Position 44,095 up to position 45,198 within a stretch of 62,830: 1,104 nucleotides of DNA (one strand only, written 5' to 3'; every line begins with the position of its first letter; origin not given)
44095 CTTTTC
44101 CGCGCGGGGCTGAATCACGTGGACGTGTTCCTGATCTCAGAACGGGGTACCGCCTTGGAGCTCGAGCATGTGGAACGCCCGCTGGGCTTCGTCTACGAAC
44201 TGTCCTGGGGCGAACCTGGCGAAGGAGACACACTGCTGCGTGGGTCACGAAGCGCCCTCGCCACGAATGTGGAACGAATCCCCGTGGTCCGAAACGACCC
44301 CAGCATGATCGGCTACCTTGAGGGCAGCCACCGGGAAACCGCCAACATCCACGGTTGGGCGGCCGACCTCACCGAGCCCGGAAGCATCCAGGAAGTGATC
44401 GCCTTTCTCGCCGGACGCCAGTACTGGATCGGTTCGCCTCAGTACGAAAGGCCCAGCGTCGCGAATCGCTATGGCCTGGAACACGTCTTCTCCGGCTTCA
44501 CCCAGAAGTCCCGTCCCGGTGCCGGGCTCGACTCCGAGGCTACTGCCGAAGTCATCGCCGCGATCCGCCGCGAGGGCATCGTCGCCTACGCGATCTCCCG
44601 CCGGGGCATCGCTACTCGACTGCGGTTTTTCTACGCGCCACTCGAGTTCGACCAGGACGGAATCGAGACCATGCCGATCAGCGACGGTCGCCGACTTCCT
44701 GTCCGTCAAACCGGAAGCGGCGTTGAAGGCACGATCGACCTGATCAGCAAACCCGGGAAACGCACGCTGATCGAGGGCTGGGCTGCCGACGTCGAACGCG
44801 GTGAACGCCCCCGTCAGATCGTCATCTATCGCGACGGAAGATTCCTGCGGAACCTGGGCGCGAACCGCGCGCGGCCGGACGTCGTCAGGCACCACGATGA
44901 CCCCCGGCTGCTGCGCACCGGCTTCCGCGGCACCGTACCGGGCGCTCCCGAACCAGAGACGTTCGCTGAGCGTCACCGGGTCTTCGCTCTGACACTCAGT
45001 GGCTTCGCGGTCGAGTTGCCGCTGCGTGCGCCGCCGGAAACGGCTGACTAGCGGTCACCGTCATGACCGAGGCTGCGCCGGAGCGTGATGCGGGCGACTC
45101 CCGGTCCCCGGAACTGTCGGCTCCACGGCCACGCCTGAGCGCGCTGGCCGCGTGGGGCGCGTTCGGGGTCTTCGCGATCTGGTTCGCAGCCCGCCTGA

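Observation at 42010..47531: Two unrelated envelope-modifying enzymes share the same tandem C-terminal module: candidate new surface-glycopolymer decoration system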

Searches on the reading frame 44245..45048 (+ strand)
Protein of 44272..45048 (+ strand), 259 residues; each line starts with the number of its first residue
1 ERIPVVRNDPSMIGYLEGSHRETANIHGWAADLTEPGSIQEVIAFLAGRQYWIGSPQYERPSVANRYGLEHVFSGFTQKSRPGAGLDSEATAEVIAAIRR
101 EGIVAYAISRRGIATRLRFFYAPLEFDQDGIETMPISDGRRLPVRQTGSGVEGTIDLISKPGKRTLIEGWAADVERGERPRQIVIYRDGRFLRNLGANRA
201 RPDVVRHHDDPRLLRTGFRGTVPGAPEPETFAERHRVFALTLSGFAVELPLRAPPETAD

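Call 9: find_homologous_proteins(query=window:44272-45048:+, max_evalue=0.001)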
Query window:44272-45048:+ (259 aa): 12 proteins with E <= 0.001 among 2145 candidates.
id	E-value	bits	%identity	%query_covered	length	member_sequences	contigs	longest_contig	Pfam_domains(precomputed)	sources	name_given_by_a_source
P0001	2.1e-134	465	79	99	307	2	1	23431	-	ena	-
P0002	1.0e-105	371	65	97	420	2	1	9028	-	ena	-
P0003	1.3e-82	295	63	82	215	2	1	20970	-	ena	-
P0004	1.5e-79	285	57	96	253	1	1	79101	-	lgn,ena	-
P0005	1.3e-72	262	55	91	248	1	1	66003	-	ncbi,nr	ncbi:MAG: hypothetical protein J4F98_07335 [Acidobacteria bacterium]|nr:hypothetical protein [Acidob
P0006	2.5e-69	252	56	92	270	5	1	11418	-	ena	-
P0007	1.2e-64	236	60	73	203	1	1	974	-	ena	-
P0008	5.4e-61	224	67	58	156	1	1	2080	-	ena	-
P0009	8.9e-50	188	59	59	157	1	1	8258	-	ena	-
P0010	3.4e-44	169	53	64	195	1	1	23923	-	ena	-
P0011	7.5e-40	155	76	34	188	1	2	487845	-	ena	-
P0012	4.2e-25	107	85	23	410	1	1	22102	-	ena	-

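Call 11: find_encoding_contigs(protein=P0004, flank=8000, max_places=3)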
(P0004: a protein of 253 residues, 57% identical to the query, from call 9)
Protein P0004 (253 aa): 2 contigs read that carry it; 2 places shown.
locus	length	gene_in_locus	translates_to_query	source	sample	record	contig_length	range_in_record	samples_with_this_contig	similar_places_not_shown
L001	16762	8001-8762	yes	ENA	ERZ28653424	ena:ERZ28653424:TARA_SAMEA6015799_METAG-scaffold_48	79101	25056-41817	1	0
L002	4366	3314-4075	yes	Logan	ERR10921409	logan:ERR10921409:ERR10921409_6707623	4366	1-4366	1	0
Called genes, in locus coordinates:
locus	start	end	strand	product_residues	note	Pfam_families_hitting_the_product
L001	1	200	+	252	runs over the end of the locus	PF00005:ABC_tran, PF13304:AAA_21 (faint)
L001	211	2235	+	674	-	PF12679:ABC2_membrane_2, PF12698:ABC2_membrane_3, PF02517:Rce1-like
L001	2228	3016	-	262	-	-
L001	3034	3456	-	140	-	PF01850:PIN (weak)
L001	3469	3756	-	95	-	PF02604:PhdYeFM_antitox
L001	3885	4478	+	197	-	PF01966:HD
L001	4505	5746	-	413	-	PF04551:GcpE, PF26540:GcpE_C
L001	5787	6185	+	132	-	-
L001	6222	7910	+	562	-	PF01663:Phosphodiest (faint), PF00884:Sulfatase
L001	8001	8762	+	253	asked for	-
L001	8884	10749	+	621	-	PF12228:DUF3604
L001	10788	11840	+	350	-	-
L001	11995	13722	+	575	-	PF19289:PmbA_TldD_3rd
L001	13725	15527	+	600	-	PF19289:PmbA_TldD_3rd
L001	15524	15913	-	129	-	PF00903:Glyoxalase, PF22677:Ble-like_N (weak)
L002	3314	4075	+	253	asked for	-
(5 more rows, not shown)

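Call 12: find_encoding_contigs(protein=P0005, flank=8000, max_places=3)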
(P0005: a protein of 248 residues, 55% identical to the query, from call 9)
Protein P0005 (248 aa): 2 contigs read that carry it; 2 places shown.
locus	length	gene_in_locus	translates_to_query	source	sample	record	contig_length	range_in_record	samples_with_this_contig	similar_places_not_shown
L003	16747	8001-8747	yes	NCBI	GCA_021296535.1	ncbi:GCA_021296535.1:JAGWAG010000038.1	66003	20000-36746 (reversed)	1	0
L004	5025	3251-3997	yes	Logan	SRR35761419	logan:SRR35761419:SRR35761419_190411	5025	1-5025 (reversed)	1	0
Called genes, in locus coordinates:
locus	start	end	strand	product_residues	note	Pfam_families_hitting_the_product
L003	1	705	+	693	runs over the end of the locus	PF12679:ABC2_membrane_2, PF12698:ABC2_membrane_3, PF02517:Rce1-like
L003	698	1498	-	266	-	-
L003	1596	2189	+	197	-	PF01966:HD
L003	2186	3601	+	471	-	PF00884:Sulfatase, PF01663:Phosphodiest (faint), PF00884:Sulfatase, PF16347:SGSH_C (weak)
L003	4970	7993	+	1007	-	PF01663:Phosphodiest (faint), PF00884:Sulfatase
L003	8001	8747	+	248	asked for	-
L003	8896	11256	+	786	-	-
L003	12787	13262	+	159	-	PF12228:DUF3604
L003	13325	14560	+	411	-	PF12228:DUF3604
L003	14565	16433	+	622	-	PF12228:DUF3604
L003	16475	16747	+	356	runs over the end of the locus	-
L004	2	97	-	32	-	?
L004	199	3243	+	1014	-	PF01663:Phosphodiest (faint), PF00884:Sulfatase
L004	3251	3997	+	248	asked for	-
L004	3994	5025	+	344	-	?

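Call 28: predict_structure(alignment_id=A1)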
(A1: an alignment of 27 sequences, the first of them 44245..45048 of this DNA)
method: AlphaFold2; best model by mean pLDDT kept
length: 268 residues; sequences in the alignment: 27
mean_pLDDT: 89.9   pTM: 0.83
mean pLDDT of the five models: 89.9, 89.8, 88.9, 88.3, 87.8
residues with pLDDT >= 90: 202; 70-90: 38; 50-70: 22; < 50: 6
segments of 3 or more residues with pLDDT < 50: 90-95
pLDDT, mean of each block of 10 residues (from residue 1): 61 84 84 87 96 91 94 97 83 55 88 95 94 95 95 95 96 97 95 97 95 97 97 93 97 95 70
secondary structure, 60 per line:
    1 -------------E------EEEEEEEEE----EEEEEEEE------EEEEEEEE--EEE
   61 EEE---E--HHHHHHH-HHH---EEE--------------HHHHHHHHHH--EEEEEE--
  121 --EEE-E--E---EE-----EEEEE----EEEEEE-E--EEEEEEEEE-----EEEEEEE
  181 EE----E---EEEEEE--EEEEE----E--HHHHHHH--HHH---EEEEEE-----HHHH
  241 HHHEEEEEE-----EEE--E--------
elements in order: E21-29 E34-41 E48-55 E58-63 H70-76 E84-86 H101-110 E113-118 E123-125 E141-145 E150-155 E160-168 E174-182 E191-196 E199-203 H211-217 E226-231 H237-243 E244-249 E255-257

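Call 30: search_protein_representatives(alignment_id=A1)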
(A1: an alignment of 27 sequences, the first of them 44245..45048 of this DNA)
Query: 27 sequences, 251 profile positions. Proteins with E-value up to 0.001 (for the whole library): 3339; up to 1e-10: 799; up to 1e-30: 73. The best 150 are listed.
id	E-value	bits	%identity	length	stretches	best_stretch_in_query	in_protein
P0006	6.7e-107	372.6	-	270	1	8-247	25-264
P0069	1.9e-104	364.6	-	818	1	2-249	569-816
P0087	4.2e-101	353.7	-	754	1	3-246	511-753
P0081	2.0e-99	348.2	-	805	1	4-243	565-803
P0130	3.7e-96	337.5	-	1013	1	23-246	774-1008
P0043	1.6e-95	335.4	-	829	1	3-246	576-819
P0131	2.2e-94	331.7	-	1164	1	26-247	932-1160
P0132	2.9e-83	295.2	-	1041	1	28-245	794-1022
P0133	1.2e-76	273.6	-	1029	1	28-249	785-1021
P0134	3.0e-75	268.9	-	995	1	3-246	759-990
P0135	7.3e-75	267.7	-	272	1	28-247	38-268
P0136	1.2e-72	260.4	-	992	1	29-245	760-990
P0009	2.8e-67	242.9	-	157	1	97-246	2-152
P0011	1.2e-63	231.0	-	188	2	162-247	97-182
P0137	3.6e-59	216.3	-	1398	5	139-244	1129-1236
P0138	2.2e-57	210.4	-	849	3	141-243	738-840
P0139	3.3e-55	203.3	-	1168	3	121-247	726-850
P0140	3.7e-55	203.1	-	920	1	3-243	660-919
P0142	8.6e-54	198.7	-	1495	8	7-107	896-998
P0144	5.1e-48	179.8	-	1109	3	112-245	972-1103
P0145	1.8e-46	174.7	-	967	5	6-105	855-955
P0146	9.4e-46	172.3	-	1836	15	22-81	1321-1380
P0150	1.5e-44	168.4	-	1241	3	26-244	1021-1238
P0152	6.2e-44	166.4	-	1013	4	132-242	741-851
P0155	1.9e-43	164.8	-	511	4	112-241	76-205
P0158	4.7e-41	156.9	-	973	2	20-247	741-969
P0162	9.1e-39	149.5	-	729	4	6-104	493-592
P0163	2.0e-38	148.3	-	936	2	115-242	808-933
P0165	2.0e-37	145.0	-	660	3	135-245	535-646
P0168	2.7e-36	141.4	-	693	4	119-243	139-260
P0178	8.4e-33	129.9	-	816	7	149-216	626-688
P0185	3.0e-32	128.1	-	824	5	144-215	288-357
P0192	6.8e-31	123.7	-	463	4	144-217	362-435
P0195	9.8e-31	123.1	-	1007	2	22-247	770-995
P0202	2.9e-29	118.3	-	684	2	122-245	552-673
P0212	8.3e-28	113.5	-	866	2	118-245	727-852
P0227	1.1e-25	106.6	-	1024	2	135-246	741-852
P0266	9.9e-22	93.6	-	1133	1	21-244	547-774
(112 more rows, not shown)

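Call 32: fold_search(model_id=the predicted structure, library=pdb)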
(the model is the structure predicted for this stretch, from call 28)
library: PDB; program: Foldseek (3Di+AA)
matches with E <= 10: 1734; with E <= 0.001: 2
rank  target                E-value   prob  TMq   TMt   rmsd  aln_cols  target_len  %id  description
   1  7tzh_A                1.4e-04  0.90  0.20  0.22  14.4       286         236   13  Structure of human LAG3 domains 3-4 in complex with antibody single chain-variable fragment (released 2022-05-11)
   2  5wym_C                6.0e-04  0.77  0.20  0.23  17.5       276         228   15  Crystal structure of an anti-connexin26 scFv (released 2018-01-24)
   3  8zye_B                1.5e-03  0.75  0.22  0.25  13.3       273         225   12  Crystal structure of CD38 in complex with RP02 antibody (released 2025-09-17)
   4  8v8f_A                1.5e-03  0.63  0.21  0.22  15.1       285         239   12  The co-crystal structure of anti-HIV scFv and Utag (released 2024-12-11)
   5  8v8f_D                1.6e-03  0.63  0.20  0.22  15.2       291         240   11  The co-crystal structure of anti-HIV scFv and Utag (released 2024-12-11)
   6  8da0_B                2.3e-03  0.72  0.24  0.26  17.6       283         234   11  Crystal structure of Mamba alpha-neurotoxin in complex with Centi-LNX-D09 antibody (released 2023-06-14)
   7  4g80_A                2.5e-03  0.84  0.26  0.30  16.0       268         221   11  Crystal structure of voltage sensing domain of Ci-VSP with fragment antibody (WT, 3.8 A) (released 2014-02-05)
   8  8ytn                  2.5e-03  0.69  0.24  0.26  14.0       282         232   11  Single-chain Fv antibody of E11 (released 2024-07-03)
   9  9ijs_H                2.9e-03  0.60  0.21  0.24  12.6       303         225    8  Cryo-EM structure of the orphan GPR52 bound to beta-arrestin 1 in ligand-free state (released 2025-09-03)
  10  8sit_M                3.4e-03  0.80  0.26  0.29  17.1       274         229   12  Crystal structure of SARS-CoV-2 spike receptor-binding domain in complex with broadly neutralizing antibody CC84.24 Fa (released 2024-03-13)
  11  6p3s_F                3.7e-03  0.80  0.26  0.30  18.1       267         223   12  Crystal structure of human Fab H5.28 in complex with influenza A H5N1 Vietnam hemagglutinin head domain (released 2020-05-27)
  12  7kqh_H                3.9e-03  0.69  0.25  0.28  14.8       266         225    9  Antibodies that engage the hemagglutinin receptor-binding site of influenza B viruses (released 2020-12-16)
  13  6d01_E                4.1e-03  0.77  0.24  0.28  17.3       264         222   12  Crystal structure of 1210 Fab in complex with circumsporozoite protein NANP5 (released 2018-06-13)
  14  5bk0_B                4.6e-03  0.63  0.23  0.26  17.0       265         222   13  Crystal structure of 663 Fab bound to circumsporozoite protein NANP 5-mer (released 2017-12-13)
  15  6tou_A                4.8e-03  0.44  0.21  0.23  15.4       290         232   11  Rabies virus glycoprotein PH domain in complex with the scFv fragment of broadly neutralizing human antibody RVC20 (released 2020-02-12)
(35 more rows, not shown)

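Call 34: search_solved_structures(query=A1, max_evalue=10, show_alignments=2)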
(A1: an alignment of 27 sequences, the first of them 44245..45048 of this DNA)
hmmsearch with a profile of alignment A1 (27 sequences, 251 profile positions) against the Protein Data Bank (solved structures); distinct sequences matched with E-value up to 10: 2.
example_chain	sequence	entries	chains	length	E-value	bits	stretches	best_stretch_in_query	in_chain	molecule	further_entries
7p5o_A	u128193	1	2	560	0.13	14.6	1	87-147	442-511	Phosphoglucomutase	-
6abr_A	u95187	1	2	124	1.3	11.3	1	101-156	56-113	Actin binding protein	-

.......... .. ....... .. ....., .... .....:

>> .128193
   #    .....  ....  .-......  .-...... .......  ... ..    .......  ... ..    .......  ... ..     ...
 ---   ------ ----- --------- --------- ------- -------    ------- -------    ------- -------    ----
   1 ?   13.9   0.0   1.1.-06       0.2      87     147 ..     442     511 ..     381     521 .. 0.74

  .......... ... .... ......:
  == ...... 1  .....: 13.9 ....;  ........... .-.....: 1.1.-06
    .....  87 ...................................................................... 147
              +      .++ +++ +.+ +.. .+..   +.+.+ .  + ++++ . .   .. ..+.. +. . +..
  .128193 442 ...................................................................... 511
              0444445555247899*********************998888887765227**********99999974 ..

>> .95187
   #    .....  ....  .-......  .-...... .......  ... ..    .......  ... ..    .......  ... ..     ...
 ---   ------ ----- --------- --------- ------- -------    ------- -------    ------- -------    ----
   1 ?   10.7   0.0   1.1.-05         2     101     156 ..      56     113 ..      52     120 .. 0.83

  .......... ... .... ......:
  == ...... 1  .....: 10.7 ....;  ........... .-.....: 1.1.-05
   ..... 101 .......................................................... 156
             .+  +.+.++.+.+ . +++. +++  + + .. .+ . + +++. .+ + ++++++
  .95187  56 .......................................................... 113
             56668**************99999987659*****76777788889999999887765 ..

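Call 37: search_protein_families(library=pfam, alignment_id=A3, max_evalue=0.001)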
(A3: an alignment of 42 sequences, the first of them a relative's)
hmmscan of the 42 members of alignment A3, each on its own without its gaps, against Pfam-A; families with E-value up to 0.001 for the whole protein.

A. member 1, P0130 (1013 aa): 2 families
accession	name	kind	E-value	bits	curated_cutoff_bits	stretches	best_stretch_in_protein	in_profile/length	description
PF00884.28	Sulfatase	-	3e-16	60.1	25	1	390-549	154-300/301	Sulfatase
PF01663.27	Phosphodiest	-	7.7e-05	22.9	23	0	453-504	185-234/342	Type I phosphodiesterase / nucleotide pyrophosphatase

B. families by the number of members that match (of 42 scanned): 52 families (the first 25 are shown)
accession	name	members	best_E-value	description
PF00884.28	Sulfatase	23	3e-24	Sulfatase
PF01663.27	Phosphodiest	22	5.2e-10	Type I phosphodiesterase / nucleotide pyrophosphatase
PF17957.7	Big_7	7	1.4e-17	Bacterial Ig domain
PF06739.17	SBBP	3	1.1e-25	Beta-propeller repeat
PF19077.6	Big_13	3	1.3e-13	Bacterial Ig-like domain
PF13750.12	Big_3_3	3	1.4e-12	Bacterial Ig-like domain (group 3)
PF24421.1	Ig_J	3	2.5e-05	Tip attachment protein J, Ig-like domain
PF25021.1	TEN_NHL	2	8.5e-43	Teneurin NHL domain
PF01436.27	NHL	2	8.8e-36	NHL repeat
PF22073.2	Cep192_D4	2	8.7e-25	Cep192 domain 4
PF22544.2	HYDIN_VesB_CFA65-like_Ig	2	3e-20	HYDIN/CFA65/VesB-like, Ig-like domain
PF02210.31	Laminin_G_2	2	4.5e-20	Laminin G domain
PF18962.6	Por_Secre_tail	2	1e-10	Secretion system C-terminal sorting domain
PF08450.18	SGL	2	2.7e-10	SMP-30/Gluconolactonase/LRE-like region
PF15902.12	Sortilin-Vps10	2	2.4e-09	Sortilin, neurotensin receptor 3,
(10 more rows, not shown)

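Call 38: search_protein_families(library=pfam, alignment_id=A4, max_evalue=0.001)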
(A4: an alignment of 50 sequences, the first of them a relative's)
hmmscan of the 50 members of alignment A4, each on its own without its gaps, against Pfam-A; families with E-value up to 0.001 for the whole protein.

A. member 1, P0175 (2200 aa): 7 families
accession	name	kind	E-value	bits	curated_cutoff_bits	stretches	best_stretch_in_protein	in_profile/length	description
PF09286.16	Pro-kuma_activ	-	2.7e-26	92.9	23.5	1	53-187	7-143/143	Pro-kumamolisin, activation domain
PF13715.12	CarbopepD_reg_2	-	2.3e-08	34.4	32.2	0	1636-1665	1-30/88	CarboxypepD_reg-like domain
PF22073.2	Cep192_D4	-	5.5e-08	33.4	35.5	1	1311-1403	9-111/112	Cep192 domain 4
PF22544.2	HYDIN_VesB_CFA65-like_Ig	-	9.9e-07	29.4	25.5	1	1323-1401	19-99/100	HYDIN/CFA65/VesB-like, Ig-like domain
PF15780.11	ASH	-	1.3e-06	28.9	27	1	1309-1395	6-97/98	Abnormal spindle-like microcephaly-assoc'd, ASPM-SPD-2-Hydin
PF23619.1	Ig_VWA7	-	1.1e-05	26.1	27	1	1034-1092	41-98/104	VWA7 Ig-like domain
PF07610.17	DUF1573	-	0.0002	21.7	26.1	1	1324-1402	18-97/98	Protein of unknown function (DUF1573)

B. families by the number of members that match (of 50 scanned): 62 families (the first 25 are shown)
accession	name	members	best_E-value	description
PF00884.28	Sulfatase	17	1.5e-24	Sulfatase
PF01663.27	Phosphodiest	14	1.1e-07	Type I phosphodiesterase / nucleotide pyrophosphatase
PF17957.7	Big_7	11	2.8e-19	Bacterial Ig domain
PF19077.6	Big_13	8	4.7e-12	Bacterial Ig-like domain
PF13715.12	CarbopepD_reg_2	5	2.3e-08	CarboxypepD_reg-like domain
PF16347.10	SGSH_C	5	1e-05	N-sulphoglucosamine sulphohydrolase, C-terminal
PF06739.17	SBBP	3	3.6e-26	Beta-propeller repeat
PF02494.22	HYR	3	4.2e-09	HYR domain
PF13750.12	Big_3_3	3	6.4e-06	Bacterial Ig-like domain (group 3)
PF01436.27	NHL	2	4e-75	NHL repeat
PF25021.1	TEN_NHL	2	7.2e-25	Teneurin NHL domain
PF16640.11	Big_3_5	2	1.8e-22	Bacterial Ig-like domain (group 3)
PF22073.2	Cep192_D4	2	2e-20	Cep192 domain 4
PF15780.11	ASH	2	1.1e-16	Abnormal spindle-like microcephaly-assoc'd, ASPM-SPD-2-Hydin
PF22544.2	HYDIN_VesB_CFA65-like_Ig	2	1.7e-15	HYDIN/CFA65/VesB-like, Ig-like domain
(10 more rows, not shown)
